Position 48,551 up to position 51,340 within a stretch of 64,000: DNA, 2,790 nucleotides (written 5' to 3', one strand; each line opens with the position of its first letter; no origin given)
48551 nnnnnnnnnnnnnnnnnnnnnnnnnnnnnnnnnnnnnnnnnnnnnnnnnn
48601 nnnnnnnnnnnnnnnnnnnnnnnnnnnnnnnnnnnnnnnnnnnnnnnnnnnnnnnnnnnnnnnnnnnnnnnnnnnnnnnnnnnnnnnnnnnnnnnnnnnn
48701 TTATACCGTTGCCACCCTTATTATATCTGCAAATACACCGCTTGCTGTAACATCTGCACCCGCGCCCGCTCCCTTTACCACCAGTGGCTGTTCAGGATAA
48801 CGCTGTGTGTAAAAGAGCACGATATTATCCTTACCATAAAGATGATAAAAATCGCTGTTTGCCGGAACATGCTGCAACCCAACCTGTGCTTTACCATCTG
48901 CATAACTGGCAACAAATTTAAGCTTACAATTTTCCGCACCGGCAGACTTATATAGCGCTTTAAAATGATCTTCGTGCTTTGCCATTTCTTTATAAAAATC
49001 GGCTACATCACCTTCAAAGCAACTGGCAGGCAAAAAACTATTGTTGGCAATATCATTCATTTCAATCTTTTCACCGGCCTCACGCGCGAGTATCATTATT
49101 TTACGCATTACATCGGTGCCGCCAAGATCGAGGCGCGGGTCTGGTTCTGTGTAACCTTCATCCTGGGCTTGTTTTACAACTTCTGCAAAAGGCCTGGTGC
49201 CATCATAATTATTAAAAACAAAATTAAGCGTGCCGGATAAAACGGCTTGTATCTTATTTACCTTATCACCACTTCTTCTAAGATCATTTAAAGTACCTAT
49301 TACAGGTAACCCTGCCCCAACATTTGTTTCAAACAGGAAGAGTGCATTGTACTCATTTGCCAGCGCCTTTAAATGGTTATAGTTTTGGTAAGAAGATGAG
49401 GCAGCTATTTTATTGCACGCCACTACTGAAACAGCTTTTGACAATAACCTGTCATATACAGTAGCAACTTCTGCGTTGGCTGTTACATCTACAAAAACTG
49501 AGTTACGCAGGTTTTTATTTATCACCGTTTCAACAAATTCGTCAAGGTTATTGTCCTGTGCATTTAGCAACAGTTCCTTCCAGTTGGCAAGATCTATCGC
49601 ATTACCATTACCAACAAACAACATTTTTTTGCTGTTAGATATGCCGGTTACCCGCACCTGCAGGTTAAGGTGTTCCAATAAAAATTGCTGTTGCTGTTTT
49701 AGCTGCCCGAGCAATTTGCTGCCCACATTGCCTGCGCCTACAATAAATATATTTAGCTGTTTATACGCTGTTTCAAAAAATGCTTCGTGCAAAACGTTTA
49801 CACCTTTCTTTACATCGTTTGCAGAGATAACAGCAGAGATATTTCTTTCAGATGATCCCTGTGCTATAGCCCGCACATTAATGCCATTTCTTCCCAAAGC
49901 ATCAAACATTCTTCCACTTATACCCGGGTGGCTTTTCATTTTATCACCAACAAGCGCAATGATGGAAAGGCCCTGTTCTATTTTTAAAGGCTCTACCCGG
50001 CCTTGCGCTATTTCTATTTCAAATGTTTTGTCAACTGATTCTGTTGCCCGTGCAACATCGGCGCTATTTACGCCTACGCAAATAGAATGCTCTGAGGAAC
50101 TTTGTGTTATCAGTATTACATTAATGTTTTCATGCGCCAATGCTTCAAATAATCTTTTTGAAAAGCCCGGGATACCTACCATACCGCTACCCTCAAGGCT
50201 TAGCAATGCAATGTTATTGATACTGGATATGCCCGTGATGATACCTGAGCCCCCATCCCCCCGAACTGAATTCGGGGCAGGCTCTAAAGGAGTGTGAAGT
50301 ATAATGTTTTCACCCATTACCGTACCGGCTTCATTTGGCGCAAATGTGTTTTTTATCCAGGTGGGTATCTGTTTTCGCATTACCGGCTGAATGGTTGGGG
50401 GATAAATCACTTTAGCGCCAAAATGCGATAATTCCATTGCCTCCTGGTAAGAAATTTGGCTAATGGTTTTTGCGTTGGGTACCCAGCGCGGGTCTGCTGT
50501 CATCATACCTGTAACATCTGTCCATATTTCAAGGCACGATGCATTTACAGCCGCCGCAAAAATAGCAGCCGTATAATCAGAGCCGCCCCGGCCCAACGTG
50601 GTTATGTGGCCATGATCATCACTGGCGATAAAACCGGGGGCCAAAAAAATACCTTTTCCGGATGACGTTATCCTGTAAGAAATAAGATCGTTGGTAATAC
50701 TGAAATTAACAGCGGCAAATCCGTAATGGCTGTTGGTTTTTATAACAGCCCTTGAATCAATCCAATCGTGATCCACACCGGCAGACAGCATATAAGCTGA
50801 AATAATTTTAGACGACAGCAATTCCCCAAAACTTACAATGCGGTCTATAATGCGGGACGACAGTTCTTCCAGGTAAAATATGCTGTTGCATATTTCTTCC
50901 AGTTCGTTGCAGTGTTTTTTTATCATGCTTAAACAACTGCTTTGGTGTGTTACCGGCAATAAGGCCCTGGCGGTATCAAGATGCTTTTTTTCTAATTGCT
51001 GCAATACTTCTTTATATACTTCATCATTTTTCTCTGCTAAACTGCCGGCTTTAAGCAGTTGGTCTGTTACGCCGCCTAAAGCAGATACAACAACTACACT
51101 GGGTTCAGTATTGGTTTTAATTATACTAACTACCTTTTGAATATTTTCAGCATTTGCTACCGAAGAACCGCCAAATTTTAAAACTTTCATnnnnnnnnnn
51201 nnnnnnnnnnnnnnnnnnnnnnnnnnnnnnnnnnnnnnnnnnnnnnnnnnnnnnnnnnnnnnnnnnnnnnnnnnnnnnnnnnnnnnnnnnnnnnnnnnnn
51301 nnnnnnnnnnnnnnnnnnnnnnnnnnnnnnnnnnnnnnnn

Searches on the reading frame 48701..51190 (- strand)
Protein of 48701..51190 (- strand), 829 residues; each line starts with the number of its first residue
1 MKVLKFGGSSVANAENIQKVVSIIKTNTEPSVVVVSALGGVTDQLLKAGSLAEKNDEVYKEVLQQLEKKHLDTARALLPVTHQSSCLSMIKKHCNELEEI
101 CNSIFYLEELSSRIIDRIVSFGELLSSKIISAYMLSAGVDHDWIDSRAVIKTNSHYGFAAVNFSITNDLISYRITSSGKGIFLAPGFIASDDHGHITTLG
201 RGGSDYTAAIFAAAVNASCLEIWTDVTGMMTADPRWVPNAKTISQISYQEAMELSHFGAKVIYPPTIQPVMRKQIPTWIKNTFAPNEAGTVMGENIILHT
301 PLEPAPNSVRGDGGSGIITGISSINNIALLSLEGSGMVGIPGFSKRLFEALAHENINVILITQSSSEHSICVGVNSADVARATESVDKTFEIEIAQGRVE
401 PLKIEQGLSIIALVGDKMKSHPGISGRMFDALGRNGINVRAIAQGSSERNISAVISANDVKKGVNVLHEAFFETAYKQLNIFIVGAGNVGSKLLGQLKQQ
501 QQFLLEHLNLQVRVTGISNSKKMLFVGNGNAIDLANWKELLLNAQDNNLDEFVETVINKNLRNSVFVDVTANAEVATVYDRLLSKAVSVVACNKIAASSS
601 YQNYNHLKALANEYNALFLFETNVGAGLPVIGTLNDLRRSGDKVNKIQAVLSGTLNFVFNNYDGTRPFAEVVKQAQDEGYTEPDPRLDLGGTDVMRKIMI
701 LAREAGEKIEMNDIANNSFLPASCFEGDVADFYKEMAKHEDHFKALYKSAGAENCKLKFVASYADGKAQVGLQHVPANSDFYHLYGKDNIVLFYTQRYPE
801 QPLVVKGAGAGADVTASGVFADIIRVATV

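Call 8: search_protein_families(library=ncbifam, proteins=[window:48701-51190:-], max_evalue=1e-10)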
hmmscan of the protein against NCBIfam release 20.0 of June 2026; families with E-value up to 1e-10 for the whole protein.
window:48701-51190:- (829 aa): 29 families (the best 25 are shown)
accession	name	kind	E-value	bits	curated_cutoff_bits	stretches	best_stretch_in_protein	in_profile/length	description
NF006959.0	PRK09436.1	equivalog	0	1021.6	726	1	1-828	1-814/819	bifunctional aspartate kinase/homoserine dehydrogenase I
NF007003.0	PRK09466.1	subfamily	1.8e-164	549.3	582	1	3-827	14-807/810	bifunctional aspartate kinase/homoserine dehydrogenase II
NF004938.0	PRK06291.1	equivalog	7.6e-128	427.1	528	1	2-474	3-464/468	aspartate kinase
TIGR00657.1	asp_kinases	subfamily_domain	1.1e-121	407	208.7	1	3-473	5-442/442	aspartate kinase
NF006570.0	PRK09084.1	equivalog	1.1e-109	367.6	455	1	1-474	4-451/452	lysine-sensitive aspartokinase 3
TIGR00656.1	asp_kin_monofn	equivalog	9.2e-102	341.1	402.25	1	3-473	5-406/407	aspartate kinase, monofunctional class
NF006540.0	PRK09034.1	equivalog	1.8e-81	274.1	434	2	1-292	1-287/454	aspartate kinase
NF006515.0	PRK08961.1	equivalog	1.9e-72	244.5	802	1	2-478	10-466/861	bifunctional aspartate kinase/diaminopimelate decarboxylase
NF005154.0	PRK06635.1-2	equivalog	1.6e-65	222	376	1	88-472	42-403/407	aspartate kinase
NF005155.0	PRK06635.1-4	equivalog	1.1e-64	219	346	1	88-471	41-401/407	aspartate kinase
NF006068.0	PRK08210.1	equivalog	7.5e-64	216.3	474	1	108-293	64-246/405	aspartate kinase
NF005656.0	PRK07431.1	equivalog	1.3e-60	205.6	657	1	90-292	43-242/587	aspartate kinase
NF005153.0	PRK06635.1-1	equivalog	5.2e-58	197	585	1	109-475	60-409/421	aspartate kinase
NF004579.0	PRK05925.1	equivalog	2.2e-57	195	665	1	3-473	5-434/440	aspartate kinase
NF005156.0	PRK06635.1-5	equivalog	3.1e-57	194.1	594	1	87-296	40-244/411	aspartate kinase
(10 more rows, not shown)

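Call 9: find_related_loci(query=window:48701-51190:-, collection=genome_contigs, flank=3000)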
Query window:48701-51190:- (829 aa) in genome_contigs; peptide patterns used: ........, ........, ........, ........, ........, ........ (x = any residue, [..] = any of these).
600 stretches matched a pattern (row limit reached: there are more); 558 encode a relative of the query (tblastn E <= 1e-3); the best 80 are kept; 80 distinct loci.
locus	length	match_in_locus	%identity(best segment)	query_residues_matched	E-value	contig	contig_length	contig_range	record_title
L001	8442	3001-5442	76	1-829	0e+0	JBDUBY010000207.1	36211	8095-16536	MAG: Parafilimonas sp. isolate cluster4_bin.34 NODE_1362_length_36211_cov_11.814803, whole genome shotgun sequence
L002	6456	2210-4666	78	1-829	0e+0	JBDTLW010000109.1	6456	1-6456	MAG: Parafilimonas sp. isolate cluster3_bin.110 NODE_63310_length_6456_cov_5.184502, whole genome shotgun sequence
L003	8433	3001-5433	79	1-826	0e+0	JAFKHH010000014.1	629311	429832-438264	MAG: Filimonas sp. isolate SCN18_14_9_16_R5_B_42_18 SCN18_14_9_16_R5_B_scaffold_9, whole genome shotgun sequence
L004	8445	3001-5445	77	1-829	0e+0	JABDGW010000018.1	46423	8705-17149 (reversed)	MAG: Bacteroidetes bacterium isolate BWOrgHeat_Nextera68_MAG4 3300021024.a:Ga0206952_10034, whole genome shotgun sequenc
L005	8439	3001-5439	78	1-827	0e+0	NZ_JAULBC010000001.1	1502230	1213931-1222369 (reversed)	Danxiaibacter flavus strain SYSU DXS3180 NODE_1_length_1502230_cov_57.493661, whole genome shotgun sequence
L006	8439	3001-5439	77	1-827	0e+0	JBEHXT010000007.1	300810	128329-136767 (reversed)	MAG: Bacteroidota bacterium isolate ES1.bin.97 NODE_40_length_300810_cov_11.626163, whole genome shotgun sequence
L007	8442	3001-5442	77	1-829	0e+0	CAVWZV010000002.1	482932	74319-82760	MAG: uncultured Chitinophagaceae bacterium isolate MFD04212.bin.2.207 genome assembly, contig: contig_155, whole genome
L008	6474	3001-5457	76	1-829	0e+0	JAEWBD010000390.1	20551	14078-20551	MAG: Bacteroidetes bacterium isolate OH_PBB_239 k127_545567, whole genome shotgun sequence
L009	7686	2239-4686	76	1-829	0e+0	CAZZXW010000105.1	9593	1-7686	MAG: uncultured Parafilimonas sp. isolate Brown_AA.bin.1 genome assembly, contig: NODE_695_length_9593_cov_4.506710, who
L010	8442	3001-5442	78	1-829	0e+0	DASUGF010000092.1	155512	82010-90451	MAG TPA_asm: Parafilimonas sp. isolate SMAG_U1398 k141_1218519, whole genome shotgun sequence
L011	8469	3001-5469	76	1-827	0e+0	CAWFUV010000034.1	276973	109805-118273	MAG: uncultured Chitinophagaceae bacterium isolate MFD09368.bin.3.47 genome assembly, contig: contig_46825, whole genome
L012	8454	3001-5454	76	1-827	0e+0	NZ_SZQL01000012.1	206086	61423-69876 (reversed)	Ilyomonas limi strain 17mud1-8 contig12, whole genome shotgun sequence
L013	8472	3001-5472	74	1-829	0e+0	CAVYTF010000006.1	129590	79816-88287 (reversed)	MAG: uncultured Bacteroidetes bacterium isolate MFD09671.bin.2.20 genome assembly, contig: contig_22166, whole genome sh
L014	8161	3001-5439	73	1-827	0e+0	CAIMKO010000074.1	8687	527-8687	MAG: uncultured Chitinophagaceae bacterium isolate Ki1-1-6m_bin-1479 genome assembly, contig: bin-1479:074/634, whole ge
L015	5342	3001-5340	79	1-795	0e+0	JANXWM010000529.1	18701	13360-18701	MAG: Chitinophagaceae bacterium isolate GL140_2_metabat_114 GL140_2_k141_694678, whole genome shotgun sequence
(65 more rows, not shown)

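Call 27: find_homologous_proteins(query=window:48701-51190:-, max_evalue=1e-100)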
Query window:48701-51190:- (829 aa): 7999 proteins with E <= 1e-100 among 8000 candidates; the best 120 are listed.
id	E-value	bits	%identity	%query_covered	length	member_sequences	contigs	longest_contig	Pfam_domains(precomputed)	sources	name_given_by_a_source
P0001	0.0e+0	1842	100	100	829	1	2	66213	PF00696.34,PF22468.3,PF01842.32,PF00742.25,PF13840.13,PF03447.23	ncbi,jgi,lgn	-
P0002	0.0e+0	1592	87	100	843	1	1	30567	PF00696.34,PF22468.3,PF01842.32,PF00742.25,PF13840.13,PF03447.23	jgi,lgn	-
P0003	0.0e+0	1543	84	100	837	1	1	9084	PF00696.34,PF22468.3,PF01842.32,PF00742.25,PF13840.13,PF03447.23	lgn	-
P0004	0.0e+0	1539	84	100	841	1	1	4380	PF00696.34,PF22468.3,PF01842.32,PF00742.25,PF13840.13,PF03447.23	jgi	-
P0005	0.0e+0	1536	84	100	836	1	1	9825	PF00696.34,PF22468.3,PF01842.32,PF00742.25,PF13840.13,PF03447.23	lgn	-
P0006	0.0e+0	1534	84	100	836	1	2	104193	PF00696.34,PF22468.3,PF01842.32,PF00742.25,PF13840.13,PF03447.23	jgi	jgi:aspartokinase/homoserine dehydrogenase 1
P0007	0.0e+0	1533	84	100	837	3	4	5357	PF00696.34,PF22468.3,PF01842.32,PF00742.25,PF13840.13,PF03447.23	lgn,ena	-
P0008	0.0e+0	1533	84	100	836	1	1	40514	PF00696.34,PF22468.3,PF01842.32,PF00742.25,PF13840.13,PF03447.23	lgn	-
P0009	0.0e+0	1525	83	100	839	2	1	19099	PF00696.34,PF22468.3,PF01842.32,PF00742.25,PF13840.13,PF03447.23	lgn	-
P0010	0.0e+0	1520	83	100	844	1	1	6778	PF00696.34,PF22468.3,PF01842.32,PF00742.25,PF13840.13,PF03447.23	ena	-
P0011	0.0e+0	1518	83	100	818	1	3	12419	PF00696.34,PF22468.3,PF01842.32,PF00742.25,PF13840.13,PF03447.23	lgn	-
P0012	0.0e+0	1515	82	100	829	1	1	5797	PF00696.34,PF22468.3,PF01842.32,PF00742.25,PF13840.13,PF03447.23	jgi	-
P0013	0.0e+0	1515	82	100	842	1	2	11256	PF00696.34,PF22468.3,PF01842.32,PF00742.25,PF13840.13,PF03447.23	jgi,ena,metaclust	metaclust:\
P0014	0.0e+0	1515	82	100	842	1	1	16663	PF00696.34,PF22468.3,PF01842.32,PF00742.25,PF13840.13,PF03447.23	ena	-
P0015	0.0e+0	1514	82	100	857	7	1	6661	PF00696.34,PF22468.3,PF01842.32,PF00742.25,PF13840.13,PF03447.23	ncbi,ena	-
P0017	0.0e+0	1499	83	100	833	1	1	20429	PF00696.34,PF22468.3,PF01842.32,PF00742.25,PF13840.13,PF03447.23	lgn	-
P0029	0.0e+0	1471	81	100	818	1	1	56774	PF00696.34,PF22468.3,PF01842.32,PF00742.25,PF13840.13,PF03447.23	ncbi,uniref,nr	ncbi:bifunctional aspartate kinase/homoserine dehydrogenase I [Foetidibacter luteolus]|uniref:bifunc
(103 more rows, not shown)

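Call 28: find_encoding_contigs(protein=P0002, flank=1200, max_places=1)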
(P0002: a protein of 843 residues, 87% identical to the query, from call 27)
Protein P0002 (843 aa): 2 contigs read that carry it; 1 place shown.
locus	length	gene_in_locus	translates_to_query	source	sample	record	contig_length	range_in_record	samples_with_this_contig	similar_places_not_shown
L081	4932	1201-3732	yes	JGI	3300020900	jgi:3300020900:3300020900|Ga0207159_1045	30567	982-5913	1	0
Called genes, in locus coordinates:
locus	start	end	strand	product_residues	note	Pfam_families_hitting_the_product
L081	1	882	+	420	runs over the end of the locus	PF00291:PALP, PF00585:Thr_dehydrat_C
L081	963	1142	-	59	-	-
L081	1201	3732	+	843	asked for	PF00696:AA_kinase, PF22468:ACT_9, PF01842:ACT (weak), PF13840:ACT_7, PF22468:ACT_9, PF03447:NAD_binding_3, PF00742:Homoserine_dh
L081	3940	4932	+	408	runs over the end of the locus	PF04480:DUF559, PF18741:MTES_1575 (weak), PF00288:GHMP_kinases_N, PF08544:GHMP_kinases_C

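Call 29: find_encoding_contigs(protein=P0006, flank=1200, max_places=1)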
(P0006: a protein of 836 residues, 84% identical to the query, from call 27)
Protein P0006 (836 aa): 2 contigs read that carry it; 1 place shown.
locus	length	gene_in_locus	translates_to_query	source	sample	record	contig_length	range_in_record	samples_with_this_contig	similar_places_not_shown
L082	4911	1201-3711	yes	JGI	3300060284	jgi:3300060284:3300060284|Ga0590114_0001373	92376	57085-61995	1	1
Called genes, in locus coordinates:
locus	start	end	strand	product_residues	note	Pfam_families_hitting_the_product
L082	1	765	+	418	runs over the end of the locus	PF00291:PALP, PF00585:Thr_dehydrat_C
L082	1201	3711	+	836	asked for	PF00696:AA_kinase, PF13840:ACT_7 (weak), PF22468:ACT_9, PF13840:ACT_7, PF22468:ACT_9, PF01842:ACT (weak), PF03447:NAD_binding_3, PF00742:Homoserine_dh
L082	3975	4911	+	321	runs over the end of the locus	PF00288:GHMP_kinases_N, PF08544:GHMP_kinases_C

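Call 30: find_encoding_contigs(protein=P0008, flank=1200, max_places=1)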
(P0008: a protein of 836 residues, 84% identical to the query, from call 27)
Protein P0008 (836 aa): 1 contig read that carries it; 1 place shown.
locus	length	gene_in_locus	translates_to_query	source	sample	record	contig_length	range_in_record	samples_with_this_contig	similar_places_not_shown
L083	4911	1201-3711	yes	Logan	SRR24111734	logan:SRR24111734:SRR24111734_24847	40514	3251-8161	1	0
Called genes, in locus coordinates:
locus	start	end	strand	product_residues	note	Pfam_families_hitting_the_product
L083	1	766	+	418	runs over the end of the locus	PF00291:PALP, PF00585:Thr_dehydrat_C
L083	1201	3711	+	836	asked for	PF00696:AA_kinase, PF13840:ACT_7 (weak), PF22468:ACT_9, PF13840:ACT_7, PF22468:ACT_9, PF01842:ACT (weak), PF03447:NAD_binding_3, PF00742:Homoserine_dh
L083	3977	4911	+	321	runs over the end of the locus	PF00288:GHMP_kinases_N, PF08544:GHMP_kinases_C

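Call 31: find_encoding_contigs(protein=P0017, flank=1200, max_places=1)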
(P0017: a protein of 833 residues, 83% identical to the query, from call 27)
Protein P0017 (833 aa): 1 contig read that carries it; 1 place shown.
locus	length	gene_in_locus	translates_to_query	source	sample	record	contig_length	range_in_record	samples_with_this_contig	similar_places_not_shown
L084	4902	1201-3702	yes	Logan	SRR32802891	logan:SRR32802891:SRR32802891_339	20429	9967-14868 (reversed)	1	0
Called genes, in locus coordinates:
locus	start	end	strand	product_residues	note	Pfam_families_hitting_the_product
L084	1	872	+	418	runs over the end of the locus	PF00291:PALP, PF00585:Thr_dehydrat_C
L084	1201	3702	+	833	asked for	PF00696:AA_kinase, PF22468:ACT_9, PF01842:ACT (weak), PF13840:ACT_7, PF22468:ACT_9, PF03447:NAD_binding_3, PF00742:Homoserine_dh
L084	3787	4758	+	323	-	PF00288:GHMP_kinases_N, PF08544:GHMP_kinases_C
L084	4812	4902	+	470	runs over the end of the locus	PF14821:Thr_synth_N, PF00291:PALP, PF24857:THR4_C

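Call 32: find_encoding_contigs(protein=P0029, flank=1200, max_places=1)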
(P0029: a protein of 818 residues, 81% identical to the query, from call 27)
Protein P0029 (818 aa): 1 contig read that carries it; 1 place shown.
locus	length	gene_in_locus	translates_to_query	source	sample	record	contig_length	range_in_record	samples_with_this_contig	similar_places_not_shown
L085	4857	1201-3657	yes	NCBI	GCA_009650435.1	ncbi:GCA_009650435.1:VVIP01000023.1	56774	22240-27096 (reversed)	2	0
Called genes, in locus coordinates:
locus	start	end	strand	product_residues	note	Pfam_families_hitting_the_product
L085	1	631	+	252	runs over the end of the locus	PF03099:BPL_LplA_LipB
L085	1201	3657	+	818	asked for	PF00696:AA_kinase, PF13840:ACT_7 (weak), PF22468:ACT_9, PF01842:ACT (weak), PF13840:ACT_7, PF22468:ACT_9, PF03447:NAD_binding_3, PF00742:Homoserine_dh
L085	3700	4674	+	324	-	PF00288:GHMP_kinases_N, PF08544:GHMP_kinases_C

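Call 69: search_protein_representatives(protein=window:48701-51190:-)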
Query: 829 residues. Proteins with E-value up to 0.001 (for the whole library): 29396; up to 1e-10: 16461; up to 1e-30: 5125. The best 150 are listed.
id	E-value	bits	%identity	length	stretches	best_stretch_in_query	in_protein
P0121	1.3e-277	939.7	55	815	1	1-826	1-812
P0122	2.1e-267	905.9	53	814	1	1-828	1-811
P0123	1.5e-255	866.7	51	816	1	1-827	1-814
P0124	2.5e-232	790.0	49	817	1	1-829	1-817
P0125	3.2e-231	786.3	48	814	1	1-826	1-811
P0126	3.7e-229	779.4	48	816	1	1-827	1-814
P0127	8.4e-228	775.0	49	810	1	1-829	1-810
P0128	1.5e-224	764.2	47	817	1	2-829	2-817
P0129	2.8e-223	760.0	48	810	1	1-828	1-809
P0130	1.9e-221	754.0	48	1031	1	1-827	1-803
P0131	2.5e-221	753.5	46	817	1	1-827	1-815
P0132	5.2e-218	742.6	52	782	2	200-826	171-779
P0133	5.6e-217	739.2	45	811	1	1-826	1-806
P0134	4.0e-216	736.4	47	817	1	2-827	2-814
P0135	5.4e-216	735.9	46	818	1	1-828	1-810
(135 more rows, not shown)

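Call 70: find_related_loci(query=P0121, collection=metagenome_contigs, flank=900)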
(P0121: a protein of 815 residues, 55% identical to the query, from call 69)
Query P0121 (815 aa) in metagenome_contigs; peptide patterns used: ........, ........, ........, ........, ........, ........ (x = any residue, [..] = any of these).
600 stretches matched a pattern (row limit reached: there are more); 581 encode a relative of the query (tblastn E <= 1e-3); the best 80 are kept; 80 distinct loci.
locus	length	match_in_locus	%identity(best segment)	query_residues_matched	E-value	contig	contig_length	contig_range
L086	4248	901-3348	67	1-814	0e+0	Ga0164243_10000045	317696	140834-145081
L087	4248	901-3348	67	1-814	0e+0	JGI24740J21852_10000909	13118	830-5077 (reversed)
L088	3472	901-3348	67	1-814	0e+0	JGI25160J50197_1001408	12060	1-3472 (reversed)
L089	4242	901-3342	66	1-813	0e+0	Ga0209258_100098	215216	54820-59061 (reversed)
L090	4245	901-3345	66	1-814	0e+0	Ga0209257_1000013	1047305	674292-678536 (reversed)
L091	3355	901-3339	64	1-814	0e+0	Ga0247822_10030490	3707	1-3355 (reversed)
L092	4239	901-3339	65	1-814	0e+0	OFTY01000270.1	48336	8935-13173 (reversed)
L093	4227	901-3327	60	1-811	0e+0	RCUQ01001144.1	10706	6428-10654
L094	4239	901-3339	58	1-814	0e+0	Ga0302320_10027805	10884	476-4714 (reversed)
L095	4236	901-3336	57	1-813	0e+0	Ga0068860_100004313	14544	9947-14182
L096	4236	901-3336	58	1-813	0e+0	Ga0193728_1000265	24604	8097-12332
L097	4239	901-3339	60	1-813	0e+0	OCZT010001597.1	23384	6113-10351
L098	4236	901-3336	57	1-813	0e+0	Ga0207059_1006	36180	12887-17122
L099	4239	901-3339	57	1-814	0e+0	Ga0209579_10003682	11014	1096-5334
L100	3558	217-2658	57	1-814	0e+0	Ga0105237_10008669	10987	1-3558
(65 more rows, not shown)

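Call 78: list_cluster_members(proteins=[P0001])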
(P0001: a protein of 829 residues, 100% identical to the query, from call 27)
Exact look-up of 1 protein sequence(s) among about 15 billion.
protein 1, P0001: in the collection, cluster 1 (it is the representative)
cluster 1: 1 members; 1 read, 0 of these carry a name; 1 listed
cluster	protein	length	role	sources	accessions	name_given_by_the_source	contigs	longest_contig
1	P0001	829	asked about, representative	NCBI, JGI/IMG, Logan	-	-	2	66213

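Call 79: find_encoding_contigs(protein=P0001, flank=300, max_places=3)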
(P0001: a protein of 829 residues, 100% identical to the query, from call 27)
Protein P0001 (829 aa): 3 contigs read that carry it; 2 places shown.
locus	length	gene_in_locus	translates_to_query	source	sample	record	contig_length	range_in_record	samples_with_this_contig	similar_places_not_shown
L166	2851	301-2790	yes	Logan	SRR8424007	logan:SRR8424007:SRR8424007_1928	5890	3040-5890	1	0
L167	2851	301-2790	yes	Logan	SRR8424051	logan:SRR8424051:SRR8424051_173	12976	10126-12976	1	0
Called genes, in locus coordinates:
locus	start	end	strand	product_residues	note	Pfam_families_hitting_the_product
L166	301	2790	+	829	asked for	PF00696:AA_kinase, PF13840:ACT_7 (weak), PF22468:ACT_9, PF01842:ACT (weak), PF13840:ACT_7, PF22468:ACT_9, PF03447:NAD_binding_3, PF00742:Homoserine_dh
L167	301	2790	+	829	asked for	PF00696:AA_kinase, PF13840:ACT_7 (weak), PF22468:ACT_9, PF01842:ACT (weak), PF13840:ACT_7, PF22468:ACT_9, PF03447:NAD_binding_3, PF00742:Homoserine_dh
